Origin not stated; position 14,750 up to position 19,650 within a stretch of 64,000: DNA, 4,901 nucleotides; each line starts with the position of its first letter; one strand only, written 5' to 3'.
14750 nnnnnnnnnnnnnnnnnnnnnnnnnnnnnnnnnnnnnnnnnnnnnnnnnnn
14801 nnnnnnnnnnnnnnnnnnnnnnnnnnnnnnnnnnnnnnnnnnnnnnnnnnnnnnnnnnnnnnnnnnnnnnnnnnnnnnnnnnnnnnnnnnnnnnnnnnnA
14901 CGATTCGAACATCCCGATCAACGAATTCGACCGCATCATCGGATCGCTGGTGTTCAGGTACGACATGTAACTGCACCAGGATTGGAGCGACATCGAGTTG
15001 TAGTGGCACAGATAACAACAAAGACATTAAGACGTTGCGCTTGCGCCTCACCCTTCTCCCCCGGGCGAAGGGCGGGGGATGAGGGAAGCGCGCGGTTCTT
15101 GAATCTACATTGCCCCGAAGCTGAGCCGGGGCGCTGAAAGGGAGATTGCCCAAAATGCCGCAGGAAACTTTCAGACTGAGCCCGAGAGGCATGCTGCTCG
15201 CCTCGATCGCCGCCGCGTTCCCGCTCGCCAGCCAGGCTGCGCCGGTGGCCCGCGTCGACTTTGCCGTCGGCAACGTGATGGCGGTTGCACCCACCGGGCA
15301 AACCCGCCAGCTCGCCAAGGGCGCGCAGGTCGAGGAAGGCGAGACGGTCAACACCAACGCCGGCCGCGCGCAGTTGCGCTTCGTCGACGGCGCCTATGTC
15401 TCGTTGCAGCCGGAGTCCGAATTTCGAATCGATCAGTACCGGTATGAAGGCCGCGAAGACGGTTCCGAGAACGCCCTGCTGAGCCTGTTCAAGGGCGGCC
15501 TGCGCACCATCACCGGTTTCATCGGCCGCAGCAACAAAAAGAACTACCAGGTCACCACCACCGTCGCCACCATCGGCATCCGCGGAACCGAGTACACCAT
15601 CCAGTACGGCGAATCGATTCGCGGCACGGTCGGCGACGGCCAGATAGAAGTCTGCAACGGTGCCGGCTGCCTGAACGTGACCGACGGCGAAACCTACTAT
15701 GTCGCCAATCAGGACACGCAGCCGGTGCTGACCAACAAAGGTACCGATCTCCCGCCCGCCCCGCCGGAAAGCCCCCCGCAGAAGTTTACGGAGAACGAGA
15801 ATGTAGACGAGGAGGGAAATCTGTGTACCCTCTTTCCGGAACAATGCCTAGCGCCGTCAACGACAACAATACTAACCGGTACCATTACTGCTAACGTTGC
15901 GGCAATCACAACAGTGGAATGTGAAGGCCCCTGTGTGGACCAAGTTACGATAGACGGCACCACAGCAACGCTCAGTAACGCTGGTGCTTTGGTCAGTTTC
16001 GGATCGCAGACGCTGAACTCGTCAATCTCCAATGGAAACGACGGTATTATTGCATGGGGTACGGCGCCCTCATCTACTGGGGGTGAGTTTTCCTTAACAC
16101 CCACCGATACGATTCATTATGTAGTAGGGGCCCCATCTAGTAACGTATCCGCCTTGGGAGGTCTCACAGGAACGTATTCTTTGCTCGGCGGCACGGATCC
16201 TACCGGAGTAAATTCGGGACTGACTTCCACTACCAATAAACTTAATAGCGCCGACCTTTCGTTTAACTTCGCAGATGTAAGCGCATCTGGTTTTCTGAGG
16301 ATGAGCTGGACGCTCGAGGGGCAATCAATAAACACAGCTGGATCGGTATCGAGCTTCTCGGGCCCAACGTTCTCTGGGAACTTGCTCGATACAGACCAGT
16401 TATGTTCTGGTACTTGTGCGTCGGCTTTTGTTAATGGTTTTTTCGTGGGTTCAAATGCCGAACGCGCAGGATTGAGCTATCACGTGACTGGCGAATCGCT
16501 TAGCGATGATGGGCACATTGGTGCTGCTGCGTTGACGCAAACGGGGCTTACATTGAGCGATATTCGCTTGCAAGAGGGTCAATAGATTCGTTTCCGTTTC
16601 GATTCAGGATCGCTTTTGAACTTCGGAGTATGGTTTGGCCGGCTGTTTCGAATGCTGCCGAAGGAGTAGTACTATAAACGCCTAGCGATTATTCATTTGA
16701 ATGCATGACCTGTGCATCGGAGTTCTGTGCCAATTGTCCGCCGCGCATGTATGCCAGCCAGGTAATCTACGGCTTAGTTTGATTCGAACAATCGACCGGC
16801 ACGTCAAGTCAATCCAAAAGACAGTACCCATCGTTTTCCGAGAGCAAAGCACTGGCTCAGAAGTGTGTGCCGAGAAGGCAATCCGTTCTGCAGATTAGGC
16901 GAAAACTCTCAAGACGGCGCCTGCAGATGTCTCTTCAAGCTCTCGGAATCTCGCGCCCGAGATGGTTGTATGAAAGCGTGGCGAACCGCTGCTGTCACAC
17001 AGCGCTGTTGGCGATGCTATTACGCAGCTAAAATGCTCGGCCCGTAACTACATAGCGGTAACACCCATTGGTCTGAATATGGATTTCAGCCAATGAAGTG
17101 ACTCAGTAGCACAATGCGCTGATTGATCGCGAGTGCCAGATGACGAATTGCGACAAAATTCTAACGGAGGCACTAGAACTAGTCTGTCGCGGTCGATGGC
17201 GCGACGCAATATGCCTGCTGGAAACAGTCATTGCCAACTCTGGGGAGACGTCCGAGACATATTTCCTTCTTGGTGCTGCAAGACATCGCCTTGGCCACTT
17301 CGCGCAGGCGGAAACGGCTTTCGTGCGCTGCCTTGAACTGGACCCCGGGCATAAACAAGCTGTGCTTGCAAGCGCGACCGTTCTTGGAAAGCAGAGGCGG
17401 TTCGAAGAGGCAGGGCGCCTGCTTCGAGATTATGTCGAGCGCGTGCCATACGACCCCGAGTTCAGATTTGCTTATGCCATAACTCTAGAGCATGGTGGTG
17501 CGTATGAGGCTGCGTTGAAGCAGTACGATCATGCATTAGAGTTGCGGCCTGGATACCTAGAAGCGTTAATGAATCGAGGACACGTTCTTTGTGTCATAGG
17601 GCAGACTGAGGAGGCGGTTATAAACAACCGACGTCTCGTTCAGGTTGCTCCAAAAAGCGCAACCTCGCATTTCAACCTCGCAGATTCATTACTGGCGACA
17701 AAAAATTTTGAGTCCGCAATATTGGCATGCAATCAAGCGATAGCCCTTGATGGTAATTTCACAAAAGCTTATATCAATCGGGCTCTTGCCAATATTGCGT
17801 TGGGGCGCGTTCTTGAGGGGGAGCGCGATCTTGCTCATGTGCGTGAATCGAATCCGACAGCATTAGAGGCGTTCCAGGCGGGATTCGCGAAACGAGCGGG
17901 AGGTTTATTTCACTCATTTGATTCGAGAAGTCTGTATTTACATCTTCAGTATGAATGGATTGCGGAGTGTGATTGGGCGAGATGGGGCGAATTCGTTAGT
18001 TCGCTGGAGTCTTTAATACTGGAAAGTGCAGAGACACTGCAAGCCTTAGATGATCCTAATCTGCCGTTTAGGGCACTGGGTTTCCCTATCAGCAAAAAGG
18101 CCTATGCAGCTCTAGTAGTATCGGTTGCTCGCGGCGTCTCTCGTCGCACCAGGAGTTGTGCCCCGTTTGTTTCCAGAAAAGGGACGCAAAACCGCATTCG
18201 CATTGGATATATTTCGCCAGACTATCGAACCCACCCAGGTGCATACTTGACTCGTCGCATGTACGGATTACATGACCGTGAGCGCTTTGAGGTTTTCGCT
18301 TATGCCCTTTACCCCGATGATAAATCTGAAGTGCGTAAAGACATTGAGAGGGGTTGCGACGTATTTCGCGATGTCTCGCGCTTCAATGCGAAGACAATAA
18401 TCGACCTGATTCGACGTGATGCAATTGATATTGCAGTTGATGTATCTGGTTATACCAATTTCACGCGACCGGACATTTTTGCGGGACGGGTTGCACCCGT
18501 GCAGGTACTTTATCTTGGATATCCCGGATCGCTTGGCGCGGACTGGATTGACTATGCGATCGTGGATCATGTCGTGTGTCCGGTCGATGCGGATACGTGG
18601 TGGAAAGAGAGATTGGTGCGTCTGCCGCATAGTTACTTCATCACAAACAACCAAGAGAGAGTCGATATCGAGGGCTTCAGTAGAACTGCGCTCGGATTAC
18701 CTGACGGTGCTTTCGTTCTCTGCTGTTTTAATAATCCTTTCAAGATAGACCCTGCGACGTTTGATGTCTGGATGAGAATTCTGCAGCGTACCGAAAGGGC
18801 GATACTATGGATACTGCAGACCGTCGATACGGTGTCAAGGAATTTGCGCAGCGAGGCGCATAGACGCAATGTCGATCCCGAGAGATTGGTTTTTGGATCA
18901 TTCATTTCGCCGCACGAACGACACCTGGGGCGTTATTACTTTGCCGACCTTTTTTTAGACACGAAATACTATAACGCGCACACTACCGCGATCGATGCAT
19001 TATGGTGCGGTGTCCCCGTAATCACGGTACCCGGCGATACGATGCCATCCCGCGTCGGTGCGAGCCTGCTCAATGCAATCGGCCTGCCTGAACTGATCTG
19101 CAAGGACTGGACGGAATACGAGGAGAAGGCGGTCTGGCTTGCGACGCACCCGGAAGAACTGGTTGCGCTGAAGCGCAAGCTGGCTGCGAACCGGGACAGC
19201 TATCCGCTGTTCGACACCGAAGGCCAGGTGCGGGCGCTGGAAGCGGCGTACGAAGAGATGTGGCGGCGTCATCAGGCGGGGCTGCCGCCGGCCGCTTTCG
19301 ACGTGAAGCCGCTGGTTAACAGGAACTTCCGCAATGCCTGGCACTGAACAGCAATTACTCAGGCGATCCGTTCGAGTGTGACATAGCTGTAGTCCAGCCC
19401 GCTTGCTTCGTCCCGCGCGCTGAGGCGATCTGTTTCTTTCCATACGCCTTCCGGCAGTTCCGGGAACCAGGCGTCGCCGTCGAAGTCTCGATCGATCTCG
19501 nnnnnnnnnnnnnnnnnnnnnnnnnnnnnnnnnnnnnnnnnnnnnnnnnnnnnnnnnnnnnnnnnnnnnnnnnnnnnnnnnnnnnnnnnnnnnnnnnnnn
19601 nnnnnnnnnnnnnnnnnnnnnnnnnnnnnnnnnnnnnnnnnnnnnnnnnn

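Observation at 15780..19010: Low-GC, A/T-ending-codon tract whose two borders fall inside genes: a mosaic replacing the cargo C-terminal domain through most of the GT41 gene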

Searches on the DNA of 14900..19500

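Call 28: search_rna_families(source=window, start=14900, end=19500, threshold=evalue, max_evalue=1)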
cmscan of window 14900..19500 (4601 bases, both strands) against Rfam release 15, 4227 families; matches with E-value up to 1: 0.
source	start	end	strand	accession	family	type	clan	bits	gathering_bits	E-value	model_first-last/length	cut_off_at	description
